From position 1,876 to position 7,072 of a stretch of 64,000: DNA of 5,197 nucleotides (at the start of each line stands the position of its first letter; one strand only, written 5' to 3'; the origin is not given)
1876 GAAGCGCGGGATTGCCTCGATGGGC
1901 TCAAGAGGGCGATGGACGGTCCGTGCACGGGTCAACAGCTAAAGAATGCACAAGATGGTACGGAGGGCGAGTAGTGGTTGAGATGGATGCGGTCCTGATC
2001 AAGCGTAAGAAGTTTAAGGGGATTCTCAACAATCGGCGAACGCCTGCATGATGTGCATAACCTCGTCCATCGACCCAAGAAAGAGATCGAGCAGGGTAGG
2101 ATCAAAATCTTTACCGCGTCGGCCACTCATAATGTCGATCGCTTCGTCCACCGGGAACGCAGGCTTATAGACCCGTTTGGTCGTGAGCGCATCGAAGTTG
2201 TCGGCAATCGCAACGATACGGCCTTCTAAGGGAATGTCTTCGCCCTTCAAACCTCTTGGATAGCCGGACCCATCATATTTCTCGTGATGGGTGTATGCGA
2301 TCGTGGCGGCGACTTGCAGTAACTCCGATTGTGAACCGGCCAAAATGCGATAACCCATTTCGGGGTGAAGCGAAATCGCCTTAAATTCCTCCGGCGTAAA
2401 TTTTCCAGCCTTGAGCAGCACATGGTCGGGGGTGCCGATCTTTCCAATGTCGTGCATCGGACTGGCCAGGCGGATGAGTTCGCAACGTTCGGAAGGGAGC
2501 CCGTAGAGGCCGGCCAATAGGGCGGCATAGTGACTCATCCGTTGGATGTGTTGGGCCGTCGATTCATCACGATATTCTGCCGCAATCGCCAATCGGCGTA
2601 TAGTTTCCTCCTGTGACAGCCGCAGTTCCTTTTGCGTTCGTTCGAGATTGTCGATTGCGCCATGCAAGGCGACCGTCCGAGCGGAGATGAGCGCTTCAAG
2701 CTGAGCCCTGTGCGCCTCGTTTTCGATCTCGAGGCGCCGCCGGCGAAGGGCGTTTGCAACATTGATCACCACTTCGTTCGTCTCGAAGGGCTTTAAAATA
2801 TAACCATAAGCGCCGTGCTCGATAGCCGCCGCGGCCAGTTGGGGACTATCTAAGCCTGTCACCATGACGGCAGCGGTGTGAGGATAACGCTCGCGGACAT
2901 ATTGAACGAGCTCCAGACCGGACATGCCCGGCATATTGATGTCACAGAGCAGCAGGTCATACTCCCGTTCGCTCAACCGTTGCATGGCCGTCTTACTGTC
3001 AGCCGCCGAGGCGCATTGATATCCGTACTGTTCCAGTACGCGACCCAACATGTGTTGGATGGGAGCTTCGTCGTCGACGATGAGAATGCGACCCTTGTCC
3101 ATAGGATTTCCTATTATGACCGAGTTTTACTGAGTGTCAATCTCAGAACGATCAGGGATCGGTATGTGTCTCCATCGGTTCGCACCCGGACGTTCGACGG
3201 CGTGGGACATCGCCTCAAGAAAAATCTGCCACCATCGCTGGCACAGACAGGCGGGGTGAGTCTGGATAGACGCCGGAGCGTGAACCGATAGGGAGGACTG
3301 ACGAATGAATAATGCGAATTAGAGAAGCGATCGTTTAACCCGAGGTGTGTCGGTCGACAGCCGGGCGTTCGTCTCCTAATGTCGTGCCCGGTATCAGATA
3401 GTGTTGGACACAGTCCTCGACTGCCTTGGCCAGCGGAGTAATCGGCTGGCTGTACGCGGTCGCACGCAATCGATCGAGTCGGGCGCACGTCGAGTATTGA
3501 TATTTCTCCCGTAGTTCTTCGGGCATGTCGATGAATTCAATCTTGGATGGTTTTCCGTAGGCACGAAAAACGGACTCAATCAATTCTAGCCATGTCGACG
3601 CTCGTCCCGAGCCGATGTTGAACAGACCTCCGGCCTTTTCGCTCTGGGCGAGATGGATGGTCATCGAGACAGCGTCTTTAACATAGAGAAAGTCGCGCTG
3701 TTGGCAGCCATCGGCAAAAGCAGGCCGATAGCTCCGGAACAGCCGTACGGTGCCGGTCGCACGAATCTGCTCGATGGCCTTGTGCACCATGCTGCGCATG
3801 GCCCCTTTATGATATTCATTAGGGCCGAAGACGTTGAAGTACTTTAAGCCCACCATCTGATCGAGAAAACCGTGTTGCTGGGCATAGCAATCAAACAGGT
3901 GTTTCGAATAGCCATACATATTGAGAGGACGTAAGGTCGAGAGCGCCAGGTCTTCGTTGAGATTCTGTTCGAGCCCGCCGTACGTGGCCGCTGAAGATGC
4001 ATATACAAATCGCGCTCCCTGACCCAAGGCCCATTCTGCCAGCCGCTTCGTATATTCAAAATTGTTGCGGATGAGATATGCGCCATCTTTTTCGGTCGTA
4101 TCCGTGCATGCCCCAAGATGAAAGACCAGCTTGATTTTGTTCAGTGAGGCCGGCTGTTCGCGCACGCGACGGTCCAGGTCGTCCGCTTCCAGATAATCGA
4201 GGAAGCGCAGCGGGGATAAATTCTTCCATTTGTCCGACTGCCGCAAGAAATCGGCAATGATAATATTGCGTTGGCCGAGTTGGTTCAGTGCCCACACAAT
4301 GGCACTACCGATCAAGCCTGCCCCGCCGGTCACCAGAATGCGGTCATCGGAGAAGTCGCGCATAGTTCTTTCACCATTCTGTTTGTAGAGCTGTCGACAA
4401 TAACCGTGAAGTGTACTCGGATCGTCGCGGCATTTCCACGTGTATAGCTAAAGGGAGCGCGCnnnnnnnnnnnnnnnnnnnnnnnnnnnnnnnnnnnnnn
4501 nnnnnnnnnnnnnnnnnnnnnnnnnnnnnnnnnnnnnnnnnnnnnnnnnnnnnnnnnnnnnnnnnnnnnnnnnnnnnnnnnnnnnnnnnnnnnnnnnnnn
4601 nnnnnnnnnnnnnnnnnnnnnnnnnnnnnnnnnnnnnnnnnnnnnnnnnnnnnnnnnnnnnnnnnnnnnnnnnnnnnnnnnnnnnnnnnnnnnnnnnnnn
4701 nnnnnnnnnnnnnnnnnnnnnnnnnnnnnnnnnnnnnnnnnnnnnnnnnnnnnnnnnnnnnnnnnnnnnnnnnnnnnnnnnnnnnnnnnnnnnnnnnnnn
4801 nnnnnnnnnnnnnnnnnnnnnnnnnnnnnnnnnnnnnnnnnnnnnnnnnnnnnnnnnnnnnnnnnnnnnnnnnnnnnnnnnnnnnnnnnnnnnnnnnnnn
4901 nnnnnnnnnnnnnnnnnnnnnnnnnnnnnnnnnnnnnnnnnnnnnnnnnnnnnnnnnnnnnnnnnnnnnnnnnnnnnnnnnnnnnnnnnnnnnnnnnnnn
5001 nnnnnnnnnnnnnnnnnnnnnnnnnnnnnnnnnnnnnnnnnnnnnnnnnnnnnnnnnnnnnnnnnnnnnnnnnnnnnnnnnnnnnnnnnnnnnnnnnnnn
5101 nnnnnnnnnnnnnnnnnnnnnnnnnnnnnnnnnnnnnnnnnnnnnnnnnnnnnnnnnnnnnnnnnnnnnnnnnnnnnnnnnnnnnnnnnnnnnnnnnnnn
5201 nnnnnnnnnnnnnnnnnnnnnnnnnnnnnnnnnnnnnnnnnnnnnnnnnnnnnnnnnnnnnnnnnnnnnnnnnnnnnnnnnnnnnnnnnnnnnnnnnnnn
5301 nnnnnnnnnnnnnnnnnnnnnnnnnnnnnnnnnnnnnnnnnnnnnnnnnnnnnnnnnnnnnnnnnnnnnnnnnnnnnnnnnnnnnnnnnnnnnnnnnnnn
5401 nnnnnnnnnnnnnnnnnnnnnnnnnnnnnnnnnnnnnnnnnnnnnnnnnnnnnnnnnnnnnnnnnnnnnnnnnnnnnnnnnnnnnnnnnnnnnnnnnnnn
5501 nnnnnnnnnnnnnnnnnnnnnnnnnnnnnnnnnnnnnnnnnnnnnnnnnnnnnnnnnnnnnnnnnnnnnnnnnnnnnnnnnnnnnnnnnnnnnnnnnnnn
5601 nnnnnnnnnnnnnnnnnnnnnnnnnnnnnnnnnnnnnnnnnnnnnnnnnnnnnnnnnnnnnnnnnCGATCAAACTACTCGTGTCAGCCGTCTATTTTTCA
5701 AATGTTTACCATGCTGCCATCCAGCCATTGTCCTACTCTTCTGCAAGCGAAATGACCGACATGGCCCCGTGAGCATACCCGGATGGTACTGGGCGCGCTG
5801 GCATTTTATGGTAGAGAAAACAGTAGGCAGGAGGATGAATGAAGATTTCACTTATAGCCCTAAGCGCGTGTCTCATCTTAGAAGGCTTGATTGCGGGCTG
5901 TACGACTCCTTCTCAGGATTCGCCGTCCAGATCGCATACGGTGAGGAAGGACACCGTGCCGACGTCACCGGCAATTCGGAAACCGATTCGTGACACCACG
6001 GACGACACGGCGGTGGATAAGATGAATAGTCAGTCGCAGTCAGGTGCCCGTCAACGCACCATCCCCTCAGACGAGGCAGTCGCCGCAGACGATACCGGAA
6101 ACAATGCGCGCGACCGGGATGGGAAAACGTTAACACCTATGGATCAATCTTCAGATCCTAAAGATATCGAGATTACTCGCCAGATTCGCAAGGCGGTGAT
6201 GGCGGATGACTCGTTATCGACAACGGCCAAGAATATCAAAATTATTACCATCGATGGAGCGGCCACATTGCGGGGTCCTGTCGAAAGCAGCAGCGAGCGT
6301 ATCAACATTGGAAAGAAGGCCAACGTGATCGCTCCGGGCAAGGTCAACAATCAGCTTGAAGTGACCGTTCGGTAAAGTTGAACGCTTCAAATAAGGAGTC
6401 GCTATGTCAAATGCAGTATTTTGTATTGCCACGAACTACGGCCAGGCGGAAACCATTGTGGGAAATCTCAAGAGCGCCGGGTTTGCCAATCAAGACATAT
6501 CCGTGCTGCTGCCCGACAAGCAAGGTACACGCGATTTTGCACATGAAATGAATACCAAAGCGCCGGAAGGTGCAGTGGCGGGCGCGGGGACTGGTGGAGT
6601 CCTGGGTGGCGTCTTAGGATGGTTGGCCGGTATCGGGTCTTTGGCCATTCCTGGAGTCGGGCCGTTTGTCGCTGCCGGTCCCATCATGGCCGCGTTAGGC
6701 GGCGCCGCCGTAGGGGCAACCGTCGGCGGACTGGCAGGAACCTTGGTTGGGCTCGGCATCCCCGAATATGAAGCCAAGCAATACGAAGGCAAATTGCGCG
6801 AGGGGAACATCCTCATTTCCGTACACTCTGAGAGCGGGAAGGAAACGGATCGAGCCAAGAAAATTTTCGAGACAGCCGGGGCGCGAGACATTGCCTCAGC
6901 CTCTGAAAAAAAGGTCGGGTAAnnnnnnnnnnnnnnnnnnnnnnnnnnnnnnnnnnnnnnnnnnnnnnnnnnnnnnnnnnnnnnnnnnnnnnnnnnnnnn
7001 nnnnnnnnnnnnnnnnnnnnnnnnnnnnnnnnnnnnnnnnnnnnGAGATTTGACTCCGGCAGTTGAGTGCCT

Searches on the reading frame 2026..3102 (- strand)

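Call 38: search_protein_families(library=pfam, proteins=[window:2026-3102:-], max_evalue=0.001)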
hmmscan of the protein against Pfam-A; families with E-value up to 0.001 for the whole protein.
window:2026-3102:- (358 aa): 3 families
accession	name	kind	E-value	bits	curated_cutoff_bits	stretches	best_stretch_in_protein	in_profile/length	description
PF13487.12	HD_5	-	1.8e-40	138.9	27.2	1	175-337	7-170/170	HD domain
PF00072.30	Response_reg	-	4.6e-30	104.5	30.2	1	6-112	1-107/111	Response regulator receiver domain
PF01966.28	HD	-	6.7e-19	68.7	22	1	183-305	2-115/116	HD domain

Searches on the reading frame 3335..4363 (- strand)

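Call 38: search_protein_families(library=pfam, proteins=[window:3335-4363:-], max_evalue=0.001)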
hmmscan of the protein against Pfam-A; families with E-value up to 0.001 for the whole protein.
window:3335-4363:- (342 aa): 6 families
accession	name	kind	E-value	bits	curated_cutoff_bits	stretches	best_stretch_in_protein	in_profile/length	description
PF01370.27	Epimerase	-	3.3e-43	148.3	20.9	1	9-251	1-240/240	NAD dependent epimerase/dehydratase family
PF16363.11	GDP_Man_Dehyd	-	1.2e-17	64.8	27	1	10-276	1-273/332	GDP-mannose 4,6 dehydratase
PF04321.23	RmlD_sub_bind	-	1.9e-11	44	27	1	8-322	2-285/287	RmlD substrate binding domain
PF01073.25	3Beta_HSD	-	2.7e-08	33.6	22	1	10-155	1-151/280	3-beta hydroxysteroid dehydrogenase/isomerase family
PF02719.21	Polysacc_synt_2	-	4.9e-06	26.4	20.2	1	9-273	1-251/293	Polysaccharide biosynthesis protein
PF07993.18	NAD_binding_4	-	0.00029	20.5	20.1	0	75-155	87-182/258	Male sterility protein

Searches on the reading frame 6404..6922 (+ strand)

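Call 78: search_protein_families(library=ncbifam, proteins=[window:6404-6922:+], max_evalue=0.01)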
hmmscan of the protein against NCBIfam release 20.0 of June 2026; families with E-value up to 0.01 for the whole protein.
window:6404-6922:+ (172 aa): 3 families
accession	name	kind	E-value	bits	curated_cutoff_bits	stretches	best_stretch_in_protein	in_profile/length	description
TIGR03789.1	pdsO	hypoth_equivalog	0.0052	16.5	152.2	1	89-143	47-102/243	sortase-associated OmpA-like protein PdsO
NF053524.1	thylo_ssl2009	equivalog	0.0075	16.9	58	0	99-151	9-63/90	ssl2009 family thylakoid membrane protein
TIGR01148.1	mtrC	equivalog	0.0084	15.5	103.65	0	60-122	71-131/264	tetrahydromethanopterin S-methyltransferase subunit MtrC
